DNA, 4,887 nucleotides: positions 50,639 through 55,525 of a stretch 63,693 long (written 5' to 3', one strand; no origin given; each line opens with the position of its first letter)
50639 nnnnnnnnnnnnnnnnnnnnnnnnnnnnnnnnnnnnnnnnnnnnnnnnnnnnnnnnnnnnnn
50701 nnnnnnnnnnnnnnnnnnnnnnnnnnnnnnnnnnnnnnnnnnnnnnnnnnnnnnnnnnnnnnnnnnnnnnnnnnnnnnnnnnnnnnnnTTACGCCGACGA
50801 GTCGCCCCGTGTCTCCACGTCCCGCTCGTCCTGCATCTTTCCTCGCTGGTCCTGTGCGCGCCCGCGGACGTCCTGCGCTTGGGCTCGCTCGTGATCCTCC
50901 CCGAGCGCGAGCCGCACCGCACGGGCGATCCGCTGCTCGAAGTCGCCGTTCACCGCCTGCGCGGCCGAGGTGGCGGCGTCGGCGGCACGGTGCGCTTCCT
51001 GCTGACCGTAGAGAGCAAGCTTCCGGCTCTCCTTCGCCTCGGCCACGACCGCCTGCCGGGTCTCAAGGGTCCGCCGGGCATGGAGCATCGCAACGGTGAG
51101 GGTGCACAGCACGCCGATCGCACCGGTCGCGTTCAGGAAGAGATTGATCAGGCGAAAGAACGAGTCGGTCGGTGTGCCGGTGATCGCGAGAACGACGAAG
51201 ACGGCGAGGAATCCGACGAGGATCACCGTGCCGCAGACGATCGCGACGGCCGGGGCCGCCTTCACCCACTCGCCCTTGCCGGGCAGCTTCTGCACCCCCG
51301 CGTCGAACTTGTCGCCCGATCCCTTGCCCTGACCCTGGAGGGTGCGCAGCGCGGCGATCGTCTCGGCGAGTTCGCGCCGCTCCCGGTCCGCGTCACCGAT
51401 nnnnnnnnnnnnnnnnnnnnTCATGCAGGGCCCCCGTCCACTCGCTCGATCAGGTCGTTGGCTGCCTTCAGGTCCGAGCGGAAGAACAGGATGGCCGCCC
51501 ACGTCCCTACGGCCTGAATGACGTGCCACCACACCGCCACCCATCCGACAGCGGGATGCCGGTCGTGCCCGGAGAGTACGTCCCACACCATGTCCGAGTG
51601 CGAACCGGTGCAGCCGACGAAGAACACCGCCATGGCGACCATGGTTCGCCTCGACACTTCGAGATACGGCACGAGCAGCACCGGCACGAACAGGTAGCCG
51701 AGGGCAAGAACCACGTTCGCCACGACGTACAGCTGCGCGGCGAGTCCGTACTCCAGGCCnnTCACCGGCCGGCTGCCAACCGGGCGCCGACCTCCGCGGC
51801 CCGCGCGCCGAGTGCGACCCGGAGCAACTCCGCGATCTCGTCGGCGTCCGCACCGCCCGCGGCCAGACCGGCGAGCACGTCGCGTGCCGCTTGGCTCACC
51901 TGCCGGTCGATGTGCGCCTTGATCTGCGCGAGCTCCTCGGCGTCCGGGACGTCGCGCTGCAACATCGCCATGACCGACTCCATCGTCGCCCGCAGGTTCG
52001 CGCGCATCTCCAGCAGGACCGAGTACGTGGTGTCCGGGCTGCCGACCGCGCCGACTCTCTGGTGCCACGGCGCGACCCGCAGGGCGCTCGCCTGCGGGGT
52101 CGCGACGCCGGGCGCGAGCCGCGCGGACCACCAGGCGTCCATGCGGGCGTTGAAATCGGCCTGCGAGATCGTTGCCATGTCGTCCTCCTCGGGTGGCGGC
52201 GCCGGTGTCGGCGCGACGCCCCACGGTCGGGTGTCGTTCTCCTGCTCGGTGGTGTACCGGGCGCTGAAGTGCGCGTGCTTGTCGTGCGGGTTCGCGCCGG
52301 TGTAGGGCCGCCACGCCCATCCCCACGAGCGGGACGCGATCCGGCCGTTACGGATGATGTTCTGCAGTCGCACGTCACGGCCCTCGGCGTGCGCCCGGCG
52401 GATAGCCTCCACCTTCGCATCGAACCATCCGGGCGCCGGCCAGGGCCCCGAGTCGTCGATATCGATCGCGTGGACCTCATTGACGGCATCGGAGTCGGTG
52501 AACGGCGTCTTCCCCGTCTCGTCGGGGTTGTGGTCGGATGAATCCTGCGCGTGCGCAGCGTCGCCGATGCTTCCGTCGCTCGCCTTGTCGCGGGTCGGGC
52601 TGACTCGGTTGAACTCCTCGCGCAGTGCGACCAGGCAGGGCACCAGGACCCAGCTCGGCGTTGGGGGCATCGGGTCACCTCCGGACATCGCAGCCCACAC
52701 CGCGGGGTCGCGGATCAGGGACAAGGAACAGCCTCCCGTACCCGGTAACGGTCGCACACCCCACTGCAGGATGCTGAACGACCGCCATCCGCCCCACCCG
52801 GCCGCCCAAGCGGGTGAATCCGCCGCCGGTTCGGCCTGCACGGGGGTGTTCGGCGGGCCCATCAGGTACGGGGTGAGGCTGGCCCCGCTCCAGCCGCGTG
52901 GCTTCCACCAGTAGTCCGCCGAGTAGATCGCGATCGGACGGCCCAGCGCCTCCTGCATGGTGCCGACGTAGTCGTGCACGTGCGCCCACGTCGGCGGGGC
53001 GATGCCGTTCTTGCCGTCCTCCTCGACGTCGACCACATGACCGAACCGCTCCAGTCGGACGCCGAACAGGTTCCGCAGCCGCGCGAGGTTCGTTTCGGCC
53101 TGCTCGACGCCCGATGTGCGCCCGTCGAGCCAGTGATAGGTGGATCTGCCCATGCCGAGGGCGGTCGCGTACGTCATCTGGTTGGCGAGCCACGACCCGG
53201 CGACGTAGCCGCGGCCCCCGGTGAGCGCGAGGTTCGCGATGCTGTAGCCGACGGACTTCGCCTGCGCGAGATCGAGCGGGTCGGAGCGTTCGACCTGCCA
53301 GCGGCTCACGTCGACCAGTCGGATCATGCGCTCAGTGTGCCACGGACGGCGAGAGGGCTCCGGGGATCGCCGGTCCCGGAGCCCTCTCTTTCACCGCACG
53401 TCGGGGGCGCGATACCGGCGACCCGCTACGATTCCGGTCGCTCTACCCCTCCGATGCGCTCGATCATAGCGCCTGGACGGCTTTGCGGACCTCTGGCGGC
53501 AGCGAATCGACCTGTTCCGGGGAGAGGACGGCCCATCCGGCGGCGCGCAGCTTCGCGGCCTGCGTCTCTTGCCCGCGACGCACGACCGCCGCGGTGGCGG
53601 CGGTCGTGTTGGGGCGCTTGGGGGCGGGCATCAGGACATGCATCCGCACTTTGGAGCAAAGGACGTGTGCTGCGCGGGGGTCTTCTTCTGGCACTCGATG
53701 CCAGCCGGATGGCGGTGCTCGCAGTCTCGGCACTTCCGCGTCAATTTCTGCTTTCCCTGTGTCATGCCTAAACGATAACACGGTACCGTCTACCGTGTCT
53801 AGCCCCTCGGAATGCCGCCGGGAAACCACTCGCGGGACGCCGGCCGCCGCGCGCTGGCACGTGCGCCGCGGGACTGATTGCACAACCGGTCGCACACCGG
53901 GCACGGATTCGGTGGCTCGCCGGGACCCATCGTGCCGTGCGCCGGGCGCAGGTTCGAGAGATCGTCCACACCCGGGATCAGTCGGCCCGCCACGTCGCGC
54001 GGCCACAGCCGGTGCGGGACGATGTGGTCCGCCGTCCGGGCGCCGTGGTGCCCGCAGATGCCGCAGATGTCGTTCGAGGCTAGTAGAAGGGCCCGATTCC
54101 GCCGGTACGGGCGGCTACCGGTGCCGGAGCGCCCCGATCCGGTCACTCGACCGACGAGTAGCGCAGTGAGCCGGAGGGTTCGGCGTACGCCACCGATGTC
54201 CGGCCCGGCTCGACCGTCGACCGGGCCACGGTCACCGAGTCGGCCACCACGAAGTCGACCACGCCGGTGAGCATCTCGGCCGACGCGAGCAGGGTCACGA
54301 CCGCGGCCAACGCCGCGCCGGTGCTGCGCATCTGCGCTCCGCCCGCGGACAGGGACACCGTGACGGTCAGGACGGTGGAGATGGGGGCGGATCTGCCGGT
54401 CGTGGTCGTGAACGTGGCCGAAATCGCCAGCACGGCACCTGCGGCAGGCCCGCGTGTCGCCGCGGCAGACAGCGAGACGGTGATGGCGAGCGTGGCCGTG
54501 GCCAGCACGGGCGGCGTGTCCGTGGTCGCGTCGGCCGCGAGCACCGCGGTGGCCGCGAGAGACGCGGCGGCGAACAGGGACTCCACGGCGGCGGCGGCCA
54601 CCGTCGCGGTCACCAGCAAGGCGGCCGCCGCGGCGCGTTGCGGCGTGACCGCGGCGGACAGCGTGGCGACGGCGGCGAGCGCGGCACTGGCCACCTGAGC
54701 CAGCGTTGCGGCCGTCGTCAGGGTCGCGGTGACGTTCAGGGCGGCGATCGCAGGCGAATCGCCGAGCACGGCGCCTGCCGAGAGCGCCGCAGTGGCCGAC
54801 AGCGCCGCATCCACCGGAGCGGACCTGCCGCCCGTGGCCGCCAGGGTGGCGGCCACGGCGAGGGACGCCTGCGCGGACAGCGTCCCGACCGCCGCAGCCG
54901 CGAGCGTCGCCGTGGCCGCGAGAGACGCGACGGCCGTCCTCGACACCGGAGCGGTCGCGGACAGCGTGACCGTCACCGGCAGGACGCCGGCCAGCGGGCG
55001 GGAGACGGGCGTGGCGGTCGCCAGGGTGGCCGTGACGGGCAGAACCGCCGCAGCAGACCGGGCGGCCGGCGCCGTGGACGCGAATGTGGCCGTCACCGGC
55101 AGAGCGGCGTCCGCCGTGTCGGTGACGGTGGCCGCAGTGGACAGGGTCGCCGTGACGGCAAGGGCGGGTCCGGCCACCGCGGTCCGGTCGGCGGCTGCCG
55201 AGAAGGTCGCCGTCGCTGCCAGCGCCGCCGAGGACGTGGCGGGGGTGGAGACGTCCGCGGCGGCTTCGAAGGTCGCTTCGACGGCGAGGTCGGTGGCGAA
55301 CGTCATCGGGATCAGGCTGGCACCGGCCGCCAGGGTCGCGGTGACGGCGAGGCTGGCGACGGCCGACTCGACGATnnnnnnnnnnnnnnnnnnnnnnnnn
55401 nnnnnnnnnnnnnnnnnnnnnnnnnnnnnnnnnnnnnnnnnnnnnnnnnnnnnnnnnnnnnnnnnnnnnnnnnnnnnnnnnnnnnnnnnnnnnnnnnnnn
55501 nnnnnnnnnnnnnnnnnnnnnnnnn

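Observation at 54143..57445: Fibre-like 1100-aa protein carrying a PhoD-like metallophosphoesterase domain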

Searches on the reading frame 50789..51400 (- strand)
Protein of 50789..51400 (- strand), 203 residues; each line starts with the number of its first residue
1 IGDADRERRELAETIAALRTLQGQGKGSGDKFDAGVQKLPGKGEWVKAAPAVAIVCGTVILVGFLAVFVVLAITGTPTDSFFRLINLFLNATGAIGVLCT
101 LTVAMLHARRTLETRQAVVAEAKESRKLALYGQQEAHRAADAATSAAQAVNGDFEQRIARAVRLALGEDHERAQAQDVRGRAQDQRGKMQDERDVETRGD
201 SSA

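Call 124: search_protein_families(library=pfam, proteins=[window:50789-51400:-], max_evalue=0.05)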
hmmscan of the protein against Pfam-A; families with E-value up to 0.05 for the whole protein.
window:50789-51400:- (203 aa): 2 families
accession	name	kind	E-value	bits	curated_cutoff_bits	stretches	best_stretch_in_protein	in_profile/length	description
PF12555.13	SteA-like_C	-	0.0069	16.9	26.4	1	59-87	19-46/52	SteA-like C-terminal domain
PF12725.13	DUF3810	-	0.023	14.5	28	1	59-161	30-136/311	Protein of unknown function (DUF3810)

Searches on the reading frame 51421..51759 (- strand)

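Call 124: search_protein_families(library=pfam, proteins=[window:51421-51759:-], max_evalue=0.05)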
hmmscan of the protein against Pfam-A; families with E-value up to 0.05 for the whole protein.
window:51421-51759:- (112 aa): 1 family
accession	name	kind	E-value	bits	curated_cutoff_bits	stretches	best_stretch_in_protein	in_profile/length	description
PF25487.1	ETR1_N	-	0.0058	17.3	27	1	8-90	3-84/97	Ethylene receptor 1-like, N-terminal domain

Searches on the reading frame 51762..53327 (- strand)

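Call 3: search_protein_families(library=pfam, proteins=[window:51762-53327:-], max_evalue=0.01)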
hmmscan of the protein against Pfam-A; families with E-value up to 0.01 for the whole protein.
window:51762-53327:- (521 aa): 1 family
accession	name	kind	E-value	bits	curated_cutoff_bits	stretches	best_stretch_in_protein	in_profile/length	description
PF01183.26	Glyco_hydro_25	-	2.2e-08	35.1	27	1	5-144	1-135/180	Glycosyl hydrolases family 25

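Call 4: search_protein_families(library=phrogs, proteins=[window:51762-53327:-], max_evalue=0.01)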
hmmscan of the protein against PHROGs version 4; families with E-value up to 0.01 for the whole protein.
window:51762-53327:- (521 aa): 2 families
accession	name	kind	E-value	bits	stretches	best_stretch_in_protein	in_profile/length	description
phrog_32486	-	unknown function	2.1e-09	38.3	1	318-369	78-128/170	-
phrog_291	-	lysis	1.8e-06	28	1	3-152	114-253/509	endolysin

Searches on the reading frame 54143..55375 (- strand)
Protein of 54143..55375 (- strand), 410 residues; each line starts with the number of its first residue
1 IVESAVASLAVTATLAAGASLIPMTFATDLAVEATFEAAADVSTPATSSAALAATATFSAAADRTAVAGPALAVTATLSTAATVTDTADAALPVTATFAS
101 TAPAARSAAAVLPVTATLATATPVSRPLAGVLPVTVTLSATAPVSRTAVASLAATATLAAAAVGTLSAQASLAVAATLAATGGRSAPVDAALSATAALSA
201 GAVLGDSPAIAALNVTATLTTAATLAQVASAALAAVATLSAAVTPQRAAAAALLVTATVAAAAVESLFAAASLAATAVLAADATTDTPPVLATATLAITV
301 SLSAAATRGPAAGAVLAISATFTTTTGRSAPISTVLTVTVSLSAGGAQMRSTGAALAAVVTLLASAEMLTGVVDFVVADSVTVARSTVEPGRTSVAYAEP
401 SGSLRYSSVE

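Call 41: search_protein_families(library=phrogs, proteins=[window:54143-55375:-], max_evalue=0.05)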
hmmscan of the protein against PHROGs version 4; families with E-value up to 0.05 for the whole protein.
window:54143-55375:- (410 aa): 0 families

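Call 64: search_solved_structures(query=window:54143-55375:-, max_evalue=10, show_alignments=2)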
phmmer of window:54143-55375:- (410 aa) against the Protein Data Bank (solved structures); distinct sequences matched with E-value up to 10: 0.
